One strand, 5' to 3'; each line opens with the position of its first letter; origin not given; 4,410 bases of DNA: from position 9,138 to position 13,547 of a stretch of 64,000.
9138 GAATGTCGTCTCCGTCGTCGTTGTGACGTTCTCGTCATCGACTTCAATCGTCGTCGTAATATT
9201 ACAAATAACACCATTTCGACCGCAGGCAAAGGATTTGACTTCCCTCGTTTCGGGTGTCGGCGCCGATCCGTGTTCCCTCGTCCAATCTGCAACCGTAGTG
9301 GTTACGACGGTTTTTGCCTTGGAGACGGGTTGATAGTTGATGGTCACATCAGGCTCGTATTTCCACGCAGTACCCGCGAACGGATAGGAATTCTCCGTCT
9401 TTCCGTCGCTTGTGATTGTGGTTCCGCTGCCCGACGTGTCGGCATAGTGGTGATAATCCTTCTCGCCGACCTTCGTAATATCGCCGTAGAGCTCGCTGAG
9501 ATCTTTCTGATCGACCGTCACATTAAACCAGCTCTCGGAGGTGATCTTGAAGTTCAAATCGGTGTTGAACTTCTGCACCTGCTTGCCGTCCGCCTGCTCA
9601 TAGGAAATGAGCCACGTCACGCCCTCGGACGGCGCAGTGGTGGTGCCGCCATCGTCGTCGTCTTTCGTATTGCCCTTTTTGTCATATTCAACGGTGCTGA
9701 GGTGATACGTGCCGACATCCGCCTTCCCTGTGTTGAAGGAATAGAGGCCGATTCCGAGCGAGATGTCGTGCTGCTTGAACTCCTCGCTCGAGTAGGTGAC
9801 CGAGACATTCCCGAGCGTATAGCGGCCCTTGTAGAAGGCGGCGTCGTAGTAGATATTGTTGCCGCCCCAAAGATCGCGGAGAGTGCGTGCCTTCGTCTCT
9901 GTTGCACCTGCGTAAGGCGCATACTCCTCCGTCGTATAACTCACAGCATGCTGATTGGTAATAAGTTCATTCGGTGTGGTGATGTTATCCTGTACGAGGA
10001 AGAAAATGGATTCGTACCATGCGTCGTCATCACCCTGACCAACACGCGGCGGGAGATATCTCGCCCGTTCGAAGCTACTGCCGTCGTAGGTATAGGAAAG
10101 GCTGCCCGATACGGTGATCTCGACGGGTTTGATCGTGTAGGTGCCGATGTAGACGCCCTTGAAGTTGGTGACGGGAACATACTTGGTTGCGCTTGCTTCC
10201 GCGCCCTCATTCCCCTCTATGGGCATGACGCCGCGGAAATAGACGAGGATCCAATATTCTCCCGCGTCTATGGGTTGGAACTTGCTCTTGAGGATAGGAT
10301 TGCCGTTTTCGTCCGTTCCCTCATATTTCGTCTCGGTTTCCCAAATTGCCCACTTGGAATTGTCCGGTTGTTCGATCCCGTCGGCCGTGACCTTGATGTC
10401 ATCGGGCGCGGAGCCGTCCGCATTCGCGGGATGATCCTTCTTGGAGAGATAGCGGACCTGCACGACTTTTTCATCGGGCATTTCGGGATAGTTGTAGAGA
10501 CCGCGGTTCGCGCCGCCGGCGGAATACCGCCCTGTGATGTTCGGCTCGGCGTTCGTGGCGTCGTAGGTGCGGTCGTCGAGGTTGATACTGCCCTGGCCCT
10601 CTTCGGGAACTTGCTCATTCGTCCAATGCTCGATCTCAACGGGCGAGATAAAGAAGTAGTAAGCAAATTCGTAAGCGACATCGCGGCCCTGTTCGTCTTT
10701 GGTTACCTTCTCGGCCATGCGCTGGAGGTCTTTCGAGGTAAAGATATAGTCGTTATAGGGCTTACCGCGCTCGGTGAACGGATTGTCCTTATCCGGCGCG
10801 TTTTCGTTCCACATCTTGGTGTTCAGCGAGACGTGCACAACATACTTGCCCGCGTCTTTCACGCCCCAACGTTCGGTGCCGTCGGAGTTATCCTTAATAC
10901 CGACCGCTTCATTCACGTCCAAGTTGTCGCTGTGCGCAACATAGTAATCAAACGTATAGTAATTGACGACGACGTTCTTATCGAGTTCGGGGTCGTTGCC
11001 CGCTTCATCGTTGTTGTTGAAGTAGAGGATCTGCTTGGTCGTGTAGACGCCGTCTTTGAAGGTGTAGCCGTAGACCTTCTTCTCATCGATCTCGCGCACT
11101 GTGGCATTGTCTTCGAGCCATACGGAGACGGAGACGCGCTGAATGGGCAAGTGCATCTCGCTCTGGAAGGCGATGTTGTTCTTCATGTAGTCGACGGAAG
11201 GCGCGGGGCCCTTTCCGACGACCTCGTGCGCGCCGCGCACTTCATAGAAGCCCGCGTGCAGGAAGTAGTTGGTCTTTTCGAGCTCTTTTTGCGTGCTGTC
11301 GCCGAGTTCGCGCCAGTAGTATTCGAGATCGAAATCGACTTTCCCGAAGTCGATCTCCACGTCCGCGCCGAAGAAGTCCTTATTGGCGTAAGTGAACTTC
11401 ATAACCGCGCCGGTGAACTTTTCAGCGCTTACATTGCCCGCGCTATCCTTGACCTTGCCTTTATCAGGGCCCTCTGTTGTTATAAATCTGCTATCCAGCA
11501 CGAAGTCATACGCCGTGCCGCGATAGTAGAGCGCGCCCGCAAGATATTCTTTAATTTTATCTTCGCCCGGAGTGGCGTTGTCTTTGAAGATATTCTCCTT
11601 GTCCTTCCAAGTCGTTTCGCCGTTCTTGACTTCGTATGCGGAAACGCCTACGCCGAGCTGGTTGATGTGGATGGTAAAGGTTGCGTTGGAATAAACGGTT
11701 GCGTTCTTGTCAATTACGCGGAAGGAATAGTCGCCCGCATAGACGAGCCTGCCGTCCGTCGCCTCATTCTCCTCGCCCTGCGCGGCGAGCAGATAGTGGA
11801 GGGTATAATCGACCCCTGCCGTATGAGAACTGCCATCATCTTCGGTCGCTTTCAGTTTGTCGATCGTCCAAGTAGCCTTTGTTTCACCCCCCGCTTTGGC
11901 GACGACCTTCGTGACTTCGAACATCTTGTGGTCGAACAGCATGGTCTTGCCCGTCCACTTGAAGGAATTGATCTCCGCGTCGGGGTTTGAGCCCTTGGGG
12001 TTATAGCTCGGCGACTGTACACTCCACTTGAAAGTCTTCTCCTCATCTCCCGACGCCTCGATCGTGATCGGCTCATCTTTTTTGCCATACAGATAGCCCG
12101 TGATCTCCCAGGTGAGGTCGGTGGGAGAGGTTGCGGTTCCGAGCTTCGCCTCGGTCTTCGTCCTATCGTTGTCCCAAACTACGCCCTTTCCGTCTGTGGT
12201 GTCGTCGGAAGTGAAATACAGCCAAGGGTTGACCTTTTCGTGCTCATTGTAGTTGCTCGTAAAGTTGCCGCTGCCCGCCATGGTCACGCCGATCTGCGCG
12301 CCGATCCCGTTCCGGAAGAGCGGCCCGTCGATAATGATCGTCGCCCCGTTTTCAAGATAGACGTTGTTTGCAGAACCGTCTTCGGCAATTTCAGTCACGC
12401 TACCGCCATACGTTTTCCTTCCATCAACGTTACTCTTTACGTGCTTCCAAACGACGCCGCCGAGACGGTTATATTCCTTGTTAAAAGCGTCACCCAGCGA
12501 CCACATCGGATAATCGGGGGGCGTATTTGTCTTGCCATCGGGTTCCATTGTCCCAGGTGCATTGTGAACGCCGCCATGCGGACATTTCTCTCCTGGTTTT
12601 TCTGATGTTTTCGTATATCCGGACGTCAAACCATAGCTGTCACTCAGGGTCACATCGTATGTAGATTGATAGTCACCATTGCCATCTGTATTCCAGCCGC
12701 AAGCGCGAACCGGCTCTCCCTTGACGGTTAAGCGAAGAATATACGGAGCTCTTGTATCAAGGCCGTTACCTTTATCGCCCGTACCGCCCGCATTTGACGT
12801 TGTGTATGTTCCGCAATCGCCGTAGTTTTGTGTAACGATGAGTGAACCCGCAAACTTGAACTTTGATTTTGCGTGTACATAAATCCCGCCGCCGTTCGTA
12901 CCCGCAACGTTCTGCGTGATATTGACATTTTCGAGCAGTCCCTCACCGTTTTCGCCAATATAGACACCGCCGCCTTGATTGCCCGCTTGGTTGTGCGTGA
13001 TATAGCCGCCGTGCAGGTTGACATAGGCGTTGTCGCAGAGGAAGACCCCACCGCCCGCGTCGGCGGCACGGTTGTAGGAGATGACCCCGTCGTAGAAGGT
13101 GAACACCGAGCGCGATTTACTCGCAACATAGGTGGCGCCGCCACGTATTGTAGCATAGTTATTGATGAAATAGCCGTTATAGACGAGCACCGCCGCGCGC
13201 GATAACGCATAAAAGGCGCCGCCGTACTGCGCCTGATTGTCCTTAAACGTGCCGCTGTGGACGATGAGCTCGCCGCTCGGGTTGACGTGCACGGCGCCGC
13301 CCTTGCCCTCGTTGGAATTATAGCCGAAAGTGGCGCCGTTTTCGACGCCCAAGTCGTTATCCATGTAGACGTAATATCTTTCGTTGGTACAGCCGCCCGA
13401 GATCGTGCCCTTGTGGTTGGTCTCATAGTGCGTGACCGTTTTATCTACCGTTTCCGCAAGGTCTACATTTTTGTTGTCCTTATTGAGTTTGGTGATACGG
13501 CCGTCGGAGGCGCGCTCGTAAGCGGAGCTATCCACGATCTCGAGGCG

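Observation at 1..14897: A giant ORF of at least 14.9 kb that is invisible in the supplied ORF track, masked by antisense ORFs up to 2,066 aa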

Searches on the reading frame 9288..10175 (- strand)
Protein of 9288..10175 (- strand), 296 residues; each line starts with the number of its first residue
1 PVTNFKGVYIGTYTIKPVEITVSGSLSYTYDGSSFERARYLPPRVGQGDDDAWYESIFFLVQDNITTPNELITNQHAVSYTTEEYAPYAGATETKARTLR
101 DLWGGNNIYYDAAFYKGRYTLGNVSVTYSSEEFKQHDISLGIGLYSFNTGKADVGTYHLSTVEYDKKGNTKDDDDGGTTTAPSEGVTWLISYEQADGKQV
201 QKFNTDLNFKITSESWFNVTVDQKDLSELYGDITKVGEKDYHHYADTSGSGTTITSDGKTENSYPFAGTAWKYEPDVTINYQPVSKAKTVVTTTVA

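Call 100: search_solved_structures(query=A6, max_evalue=5)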
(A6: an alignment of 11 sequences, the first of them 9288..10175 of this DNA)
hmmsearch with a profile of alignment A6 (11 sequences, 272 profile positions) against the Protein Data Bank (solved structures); distinct sequences matched with E-value up to 5: 2.
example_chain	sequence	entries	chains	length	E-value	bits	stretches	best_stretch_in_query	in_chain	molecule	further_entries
9igj_K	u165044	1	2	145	0.25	14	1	40-104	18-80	ETS-related transcription factor Elf-2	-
9lgh_W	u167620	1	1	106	1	12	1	48-87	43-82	Spore coat protein W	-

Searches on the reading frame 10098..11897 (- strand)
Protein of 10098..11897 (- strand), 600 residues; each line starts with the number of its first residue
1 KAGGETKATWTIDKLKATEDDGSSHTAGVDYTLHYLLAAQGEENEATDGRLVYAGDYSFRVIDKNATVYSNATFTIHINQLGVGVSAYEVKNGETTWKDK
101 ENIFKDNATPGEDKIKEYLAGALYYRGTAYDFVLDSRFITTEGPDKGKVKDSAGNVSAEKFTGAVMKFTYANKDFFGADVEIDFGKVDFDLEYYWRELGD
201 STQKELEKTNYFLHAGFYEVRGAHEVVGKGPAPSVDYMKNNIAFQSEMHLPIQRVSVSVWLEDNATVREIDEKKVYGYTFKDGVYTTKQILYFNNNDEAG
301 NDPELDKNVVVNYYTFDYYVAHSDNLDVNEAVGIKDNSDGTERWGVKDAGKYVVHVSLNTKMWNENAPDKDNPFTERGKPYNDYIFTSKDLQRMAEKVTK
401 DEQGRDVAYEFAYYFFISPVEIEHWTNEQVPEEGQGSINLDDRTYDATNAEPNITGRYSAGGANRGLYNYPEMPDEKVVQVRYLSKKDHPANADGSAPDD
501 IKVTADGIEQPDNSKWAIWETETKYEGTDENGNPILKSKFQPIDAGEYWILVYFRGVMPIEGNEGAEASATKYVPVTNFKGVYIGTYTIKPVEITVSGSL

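Call 8: search_protein_families(library=pfam, proteins=[window:10098-11897:-], max_evalue=1)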
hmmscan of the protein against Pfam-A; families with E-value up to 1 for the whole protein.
window:10098-11897:- (600 aa): 0 families

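Call 101: search_protein_families(library=ncbifam, proteins=[window:10098-11897:-], max_evalue=0.1)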
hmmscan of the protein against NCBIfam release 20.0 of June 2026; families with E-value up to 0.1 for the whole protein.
window:10098-11897:- (600 aa): 0 families

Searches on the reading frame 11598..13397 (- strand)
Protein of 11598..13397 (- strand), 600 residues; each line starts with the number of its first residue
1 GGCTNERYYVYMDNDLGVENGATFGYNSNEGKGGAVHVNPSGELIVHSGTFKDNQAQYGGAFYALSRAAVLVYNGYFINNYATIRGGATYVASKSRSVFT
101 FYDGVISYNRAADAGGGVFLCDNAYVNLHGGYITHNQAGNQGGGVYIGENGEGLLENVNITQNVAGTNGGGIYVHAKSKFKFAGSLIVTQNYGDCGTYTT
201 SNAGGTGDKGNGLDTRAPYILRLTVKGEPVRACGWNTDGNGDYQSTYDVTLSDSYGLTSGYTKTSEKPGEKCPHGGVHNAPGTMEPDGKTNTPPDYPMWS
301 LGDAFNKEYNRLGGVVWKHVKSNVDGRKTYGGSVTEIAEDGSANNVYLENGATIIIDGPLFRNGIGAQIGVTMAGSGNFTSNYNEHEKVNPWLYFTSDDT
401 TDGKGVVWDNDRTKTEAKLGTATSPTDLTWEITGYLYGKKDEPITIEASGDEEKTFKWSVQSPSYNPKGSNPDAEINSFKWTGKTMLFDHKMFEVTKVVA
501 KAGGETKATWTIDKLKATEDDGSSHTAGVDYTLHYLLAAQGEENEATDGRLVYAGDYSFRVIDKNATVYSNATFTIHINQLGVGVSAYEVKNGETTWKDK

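Call 8: search_protein_families(library=pfam, proteins=[window:11598-13397:-], max_evalue=1)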
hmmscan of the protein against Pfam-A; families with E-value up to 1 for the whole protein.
window:11598-13397:- (600 aa): 2 families
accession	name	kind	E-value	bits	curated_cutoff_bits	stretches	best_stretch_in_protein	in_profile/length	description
PF02415.23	Chlam_PMP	-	2.8e-05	24.4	20.6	1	157-174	1-18/19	Chlamydia polymorphic membrane protein (Chlamydia_PMP) repeat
PF25107.1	VWA7_N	-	0.0028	17.5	27.5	1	254-291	148-187/230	VWA7 N-terminal domain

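Call 101: search_protein_families(library=ncbifam, proteins=[window:11598-13397:-], max_evalue=0.1)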
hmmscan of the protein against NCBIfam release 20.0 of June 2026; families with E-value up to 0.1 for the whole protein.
window:11598-13397:- (600 aa): 1 family
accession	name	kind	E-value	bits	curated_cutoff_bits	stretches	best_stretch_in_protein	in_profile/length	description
TIGR01376.1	POMP_repeat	repeat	0.00081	19.1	15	1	158-175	5-22/28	polymorphic outer membrane protein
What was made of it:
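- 12108..13862 (-): Right-handed parallel beta-helix with PMP-type repeats (aa 346-930), entered through the invariant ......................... motif. Chlam_PMP above its cutoff (call 8) and TIGR01376 above its cutoff (call 101).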
